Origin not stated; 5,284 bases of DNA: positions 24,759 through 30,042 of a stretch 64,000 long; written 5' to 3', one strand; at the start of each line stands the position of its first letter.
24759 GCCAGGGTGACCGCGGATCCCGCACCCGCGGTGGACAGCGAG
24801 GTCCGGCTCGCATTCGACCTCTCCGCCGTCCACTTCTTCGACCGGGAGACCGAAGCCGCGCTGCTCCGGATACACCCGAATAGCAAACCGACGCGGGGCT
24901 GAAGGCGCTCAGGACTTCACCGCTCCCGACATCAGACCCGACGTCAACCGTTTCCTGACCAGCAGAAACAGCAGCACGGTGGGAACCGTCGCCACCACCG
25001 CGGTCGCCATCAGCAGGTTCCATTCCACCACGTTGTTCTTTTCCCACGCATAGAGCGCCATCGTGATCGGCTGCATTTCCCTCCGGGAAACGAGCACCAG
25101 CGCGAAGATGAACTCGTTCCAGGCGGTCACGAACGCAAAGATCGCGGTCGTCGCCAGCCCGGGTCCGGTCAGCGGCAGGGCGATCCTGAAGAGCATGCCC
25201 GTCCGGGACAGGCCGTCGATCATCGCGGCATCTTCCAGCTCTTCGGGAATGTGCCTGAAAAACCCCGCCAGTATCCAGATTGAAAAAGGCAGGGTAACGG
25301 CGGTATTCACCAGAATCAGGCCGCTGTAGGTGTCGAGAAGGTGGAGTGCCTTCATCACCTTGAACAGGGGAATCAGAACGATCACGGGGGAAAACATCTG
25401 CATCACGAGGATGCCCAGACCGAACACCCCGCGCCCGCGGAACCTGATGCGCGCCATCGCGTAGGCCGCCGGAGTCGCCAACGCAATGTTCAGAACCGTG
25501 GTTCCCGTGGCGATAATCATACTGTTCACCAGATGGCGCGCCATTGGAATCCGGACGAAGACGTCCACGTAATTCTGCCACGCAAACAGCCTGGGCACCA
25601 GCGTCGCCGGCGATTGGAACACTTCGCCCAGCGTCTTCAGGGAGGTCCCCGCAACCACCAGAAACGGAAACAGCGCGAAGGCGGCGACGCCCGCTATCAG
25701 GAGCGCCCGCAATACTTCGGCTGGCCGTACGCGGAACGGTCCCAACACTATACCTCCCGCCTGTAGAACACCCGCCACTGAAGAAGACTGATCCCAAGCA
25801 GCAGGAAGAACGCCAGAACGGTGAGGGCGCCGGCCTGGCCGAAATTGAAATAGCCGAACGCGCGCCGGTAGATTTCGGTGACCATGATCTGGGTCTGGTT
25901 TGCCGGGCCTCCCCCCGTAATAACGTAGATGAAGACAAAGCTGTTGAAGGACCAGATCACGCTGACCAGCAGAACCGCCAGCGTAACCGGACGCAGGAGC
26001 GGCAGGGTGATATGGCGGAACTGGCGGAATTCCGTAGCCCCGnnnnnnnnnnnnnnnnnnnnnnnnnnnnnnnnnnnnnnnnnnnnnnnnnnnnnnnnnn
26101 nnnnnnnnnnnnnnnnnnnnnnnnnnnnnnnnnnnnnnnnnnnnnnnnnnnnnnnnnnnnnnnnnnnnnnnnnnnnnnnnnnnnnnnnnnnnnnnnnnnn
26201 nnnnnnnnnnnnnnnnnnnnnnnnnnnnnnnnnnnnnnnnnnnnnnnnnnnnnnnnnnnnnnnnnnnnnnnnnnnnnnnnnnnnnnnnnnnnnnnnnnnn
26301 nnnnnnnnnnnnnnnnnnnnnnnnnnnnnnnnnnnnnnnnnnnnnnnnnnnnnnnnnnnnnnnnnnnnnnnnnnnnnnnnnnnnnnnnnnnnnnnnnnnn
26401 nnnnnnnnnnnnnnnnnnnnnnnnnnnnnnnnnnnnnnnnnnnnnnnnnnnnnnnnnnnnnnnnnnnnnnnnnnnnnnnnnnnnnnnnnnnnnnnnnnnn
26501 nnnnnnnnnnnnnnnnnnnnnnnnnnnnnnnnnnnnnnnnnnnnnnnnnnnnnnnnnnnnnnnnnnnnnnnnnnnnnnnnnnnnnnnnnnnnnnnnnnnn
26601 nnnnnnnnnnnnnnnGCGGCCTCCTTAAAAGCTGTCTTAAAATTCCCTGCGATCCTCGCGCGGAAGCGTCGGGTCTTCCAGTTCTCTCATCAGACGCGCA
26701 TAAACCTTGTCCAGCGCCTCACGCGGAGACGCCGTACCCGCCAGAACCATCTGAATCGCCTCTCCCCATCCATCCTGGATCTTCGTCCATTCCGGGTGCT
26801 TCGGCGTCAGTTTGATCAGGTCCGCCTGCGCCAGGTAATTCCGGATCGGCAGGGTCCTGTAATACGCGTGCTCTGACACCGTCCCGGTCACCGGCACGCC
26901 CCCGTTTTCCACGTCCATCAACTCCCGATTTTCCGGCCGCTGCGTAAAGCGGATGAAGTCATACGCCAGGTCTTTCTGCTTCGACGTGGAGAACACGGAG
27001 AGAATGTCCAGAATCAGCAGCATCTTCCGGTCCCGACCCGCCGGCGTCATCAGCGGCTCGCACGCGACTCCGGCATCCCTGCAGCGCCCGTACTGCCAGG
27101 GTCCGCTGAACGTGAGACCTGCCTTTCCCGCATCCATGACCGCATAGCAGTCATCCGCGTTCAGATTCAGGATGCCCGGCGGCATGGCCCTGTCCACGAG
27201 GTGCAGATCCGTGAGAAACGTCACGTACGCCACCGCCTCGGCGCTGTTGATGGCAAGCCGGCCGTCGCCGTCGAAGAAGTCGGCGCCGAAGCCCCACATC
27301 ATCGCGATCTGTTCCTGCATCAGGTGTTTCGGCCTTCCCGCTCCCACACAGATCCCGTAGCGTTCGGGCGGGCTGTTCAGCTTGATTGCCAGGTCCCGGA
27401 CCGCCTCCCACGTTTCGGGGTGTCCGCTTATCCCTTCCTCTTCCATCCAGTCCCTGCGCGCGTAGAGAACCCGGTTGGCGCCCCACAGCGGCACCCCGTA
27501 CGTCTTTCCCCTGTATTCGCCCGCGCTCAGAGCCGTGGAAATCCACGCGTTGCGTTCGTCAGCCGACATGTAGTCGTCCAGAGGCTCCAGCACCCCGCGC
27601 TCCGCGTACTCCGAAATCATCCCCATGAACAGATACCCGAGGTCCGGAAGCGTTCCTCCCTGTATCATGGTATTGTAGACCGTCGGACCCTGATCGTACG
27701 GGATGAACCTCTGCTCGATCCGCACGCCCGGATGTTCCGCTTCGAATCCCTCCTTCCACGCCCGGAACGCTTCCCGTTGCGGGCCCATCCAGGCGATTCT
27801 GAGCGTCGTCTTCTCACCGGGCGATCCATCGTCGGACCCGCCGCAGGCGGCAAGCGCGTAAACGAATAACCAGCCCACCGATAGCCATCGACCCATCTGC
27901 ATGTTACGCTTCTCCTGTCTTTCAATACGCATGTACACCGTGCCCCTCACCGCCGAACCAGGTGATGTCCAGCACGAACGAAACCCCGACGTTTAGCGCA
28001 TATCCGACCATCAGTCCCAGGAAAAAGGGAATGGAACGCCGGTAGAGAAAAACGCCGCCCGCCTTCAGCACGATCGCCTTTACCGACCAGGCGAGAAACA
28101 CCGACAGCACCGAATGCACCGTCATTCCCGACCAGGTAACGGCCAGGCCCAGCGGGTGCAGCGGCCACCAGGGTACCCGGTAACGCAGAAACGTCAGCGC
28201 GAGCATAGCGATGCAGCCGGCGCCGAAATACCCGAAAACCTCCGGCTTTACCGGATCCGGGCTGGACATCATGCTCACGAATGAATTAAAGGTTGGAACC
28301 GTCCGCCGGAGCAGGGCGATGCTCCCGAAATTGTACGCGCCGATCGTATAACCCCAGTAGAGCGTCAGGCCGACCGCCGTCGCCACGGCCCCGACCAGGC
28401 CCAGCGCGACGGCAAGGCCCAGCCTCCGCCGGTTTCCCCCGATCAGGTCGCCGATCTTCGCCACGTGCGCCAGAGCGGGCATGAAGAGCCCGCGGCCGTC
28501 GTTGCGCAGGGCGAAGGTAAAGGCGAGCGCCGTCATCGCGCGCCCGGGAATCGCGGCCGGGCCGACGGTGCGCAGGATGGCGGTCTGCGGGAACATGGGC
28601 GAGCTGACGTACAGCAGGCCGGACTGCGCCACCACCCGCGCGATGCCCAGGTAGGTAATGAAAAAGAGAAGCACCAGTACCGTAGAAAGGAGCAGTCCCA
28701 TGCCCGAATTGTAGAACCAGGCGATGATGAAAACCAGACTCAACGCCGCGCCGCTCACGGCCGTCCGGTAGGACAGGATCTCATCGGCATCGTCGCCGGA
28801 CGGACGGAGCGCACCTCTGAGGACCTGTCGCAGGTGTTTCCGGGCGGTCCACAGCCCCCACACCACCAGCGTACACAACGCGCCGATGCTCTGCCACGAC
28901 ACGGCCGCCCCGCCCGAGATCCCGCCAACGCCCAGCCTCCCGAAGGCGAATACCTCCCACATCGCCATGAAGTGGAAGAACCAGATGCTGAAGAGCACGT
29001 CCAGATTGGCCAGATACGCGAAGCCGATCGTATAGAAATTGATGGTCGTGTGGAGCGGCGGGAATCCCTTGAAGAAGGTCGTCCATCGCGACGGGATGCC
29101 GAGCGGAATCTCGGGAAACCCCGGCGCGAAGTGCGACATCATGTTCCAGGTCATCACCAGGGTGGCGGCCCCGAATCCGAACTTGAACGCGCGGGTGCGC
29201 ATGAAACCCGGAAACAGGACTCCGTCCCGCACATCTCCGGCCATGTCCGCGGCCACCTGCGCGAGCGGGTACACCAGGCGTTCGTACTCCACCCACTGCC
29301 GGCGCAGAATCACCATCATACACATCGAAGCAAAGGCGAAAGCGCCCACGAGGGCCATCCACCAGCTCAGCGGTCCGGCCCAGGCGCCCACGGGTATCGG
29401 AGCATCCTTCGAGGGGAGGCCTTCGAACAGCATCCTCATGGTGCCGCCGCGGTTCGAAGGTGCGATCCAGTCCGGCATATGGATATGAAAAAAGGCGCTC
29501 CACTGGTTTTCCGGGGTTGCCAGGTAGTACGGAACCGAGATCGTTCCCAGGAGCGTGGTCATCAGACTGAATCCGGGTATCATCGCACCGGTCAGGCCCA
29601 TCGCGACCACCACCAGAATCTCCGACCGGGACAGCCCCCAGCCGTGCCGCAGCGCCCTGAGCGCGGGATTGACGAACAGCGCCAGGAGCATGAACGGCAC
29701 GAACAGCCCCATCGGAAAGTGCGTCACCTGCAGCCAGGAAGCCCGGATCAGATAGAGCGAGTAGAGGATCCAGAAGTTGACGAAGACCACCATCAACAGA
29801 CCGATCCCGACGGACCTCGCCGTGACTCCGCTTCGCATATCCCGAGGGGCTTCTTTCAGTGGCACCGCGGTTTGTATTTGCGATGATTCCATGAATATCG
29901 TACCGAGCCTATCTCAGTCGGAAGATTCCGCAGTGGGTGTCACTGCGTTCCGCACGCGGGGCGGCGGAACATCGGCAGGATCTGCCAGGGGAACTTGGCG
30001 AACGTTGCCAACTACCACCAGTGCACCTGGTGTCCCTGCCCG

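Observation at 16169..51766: Five giant paralogues with a heparinase II/III-like core plus FG-GAP beta-propeller, three in direct tandem, all lacking signal peptides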

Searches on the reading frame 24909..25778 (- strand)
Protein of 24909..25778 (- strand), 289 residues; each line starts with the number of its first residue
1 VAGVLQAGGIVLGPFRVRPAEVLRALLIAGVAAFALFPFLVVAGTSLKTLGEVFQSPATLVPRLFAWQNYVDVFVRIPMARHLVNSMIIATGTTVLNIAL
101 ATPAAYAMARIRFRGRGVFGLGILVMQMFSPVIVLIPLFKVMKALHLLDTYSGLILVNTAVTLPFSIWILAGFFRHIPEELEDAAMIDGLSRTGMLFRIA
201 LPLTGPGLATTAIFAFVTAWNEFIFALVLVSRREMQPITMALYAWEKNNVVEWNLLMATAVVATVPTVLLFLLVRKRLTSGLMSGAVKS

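Call 98: search_protein_families(library=pfam, proteins=[window:24909-25778:-], max_evalue=0.01)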
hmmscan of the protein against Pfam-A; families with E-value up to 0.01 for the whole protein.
window:24909-25778:- (289 aa): 1 family
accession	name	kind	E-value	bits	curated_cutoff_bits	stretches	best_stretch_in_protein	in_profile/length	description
PF00528.27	BPD_transp_1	-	1.9e-13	51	26.4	1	102-278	2-178/184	Binding-protein-dependent transport system inner membrane component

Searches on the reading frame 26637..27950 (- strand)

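Call 7: search_protein_families(library=pfam, proteins=[window:26637-27950:-], max_evalue=0.001)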
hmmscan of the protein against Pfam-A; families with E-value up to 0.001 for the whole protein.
window:26637-27950:- (437 aa): 2 families
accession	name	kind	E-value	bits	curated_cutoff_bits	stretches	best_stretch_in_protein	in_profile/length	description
PF01547.30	SBP_bac_1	-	1.4e-36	127.5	26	1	60-342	6-306/307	Bacterial extracellular solute-binding protein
PF13416.11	SBP_bac_8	-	2e-22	80.7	27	1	67-362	4-269/279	Bacterial extracellular solute-binding protein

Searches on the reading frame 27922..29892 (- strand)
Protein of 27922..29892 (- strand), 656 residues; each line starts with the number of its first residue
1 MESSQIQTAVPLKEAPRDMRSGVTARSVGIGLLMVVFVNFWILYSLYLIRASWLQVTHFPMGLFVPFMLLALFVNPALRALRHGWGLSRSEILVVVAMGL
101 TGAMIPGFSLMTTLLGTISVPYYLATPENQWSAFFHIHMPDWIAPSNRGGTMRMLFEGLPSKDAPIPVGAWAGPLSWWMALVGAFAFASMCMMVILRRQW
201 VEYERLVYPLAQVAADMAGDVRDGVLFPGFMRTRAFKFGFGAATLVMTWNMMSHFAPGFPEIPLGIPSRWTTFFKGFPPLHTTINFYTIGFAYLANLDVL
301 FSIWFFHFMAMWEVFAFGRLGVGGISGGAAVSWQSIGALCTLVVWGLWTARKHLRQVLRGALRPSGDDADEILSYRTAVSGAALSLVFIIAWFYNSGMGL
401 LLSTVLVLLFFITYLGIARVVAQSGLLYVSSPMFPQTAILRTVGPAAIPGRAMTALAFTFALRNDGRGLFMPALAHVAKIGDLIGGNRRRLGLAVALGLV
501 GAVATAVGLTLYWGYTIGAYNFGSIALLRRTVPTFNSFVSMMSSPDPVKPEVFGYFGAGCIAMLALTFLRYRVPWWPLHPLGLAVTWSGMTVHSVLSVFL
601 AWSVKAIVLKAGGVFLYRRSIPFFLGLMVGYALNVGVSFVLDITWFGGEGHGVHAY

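Call 7: search_protein_families(library=pfam, proteins=[window:27922-29892:-], max_evalue=0.001)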
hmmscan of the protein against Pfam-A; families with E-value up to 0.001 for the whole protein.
window:27922-29892:- (656 aa): 2 families
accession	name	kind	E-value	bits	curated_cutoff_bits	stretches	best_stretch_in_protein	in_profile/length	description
PF20581.3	DUF6785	-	6e-106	355.4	25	1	24-518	1-498/498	Family of unknown function (DUF6785)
PF20580.3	DUF6784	-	1.2e-19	70.8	26.4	1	555-643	3-91/101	Domain of unknown function (DUF6784)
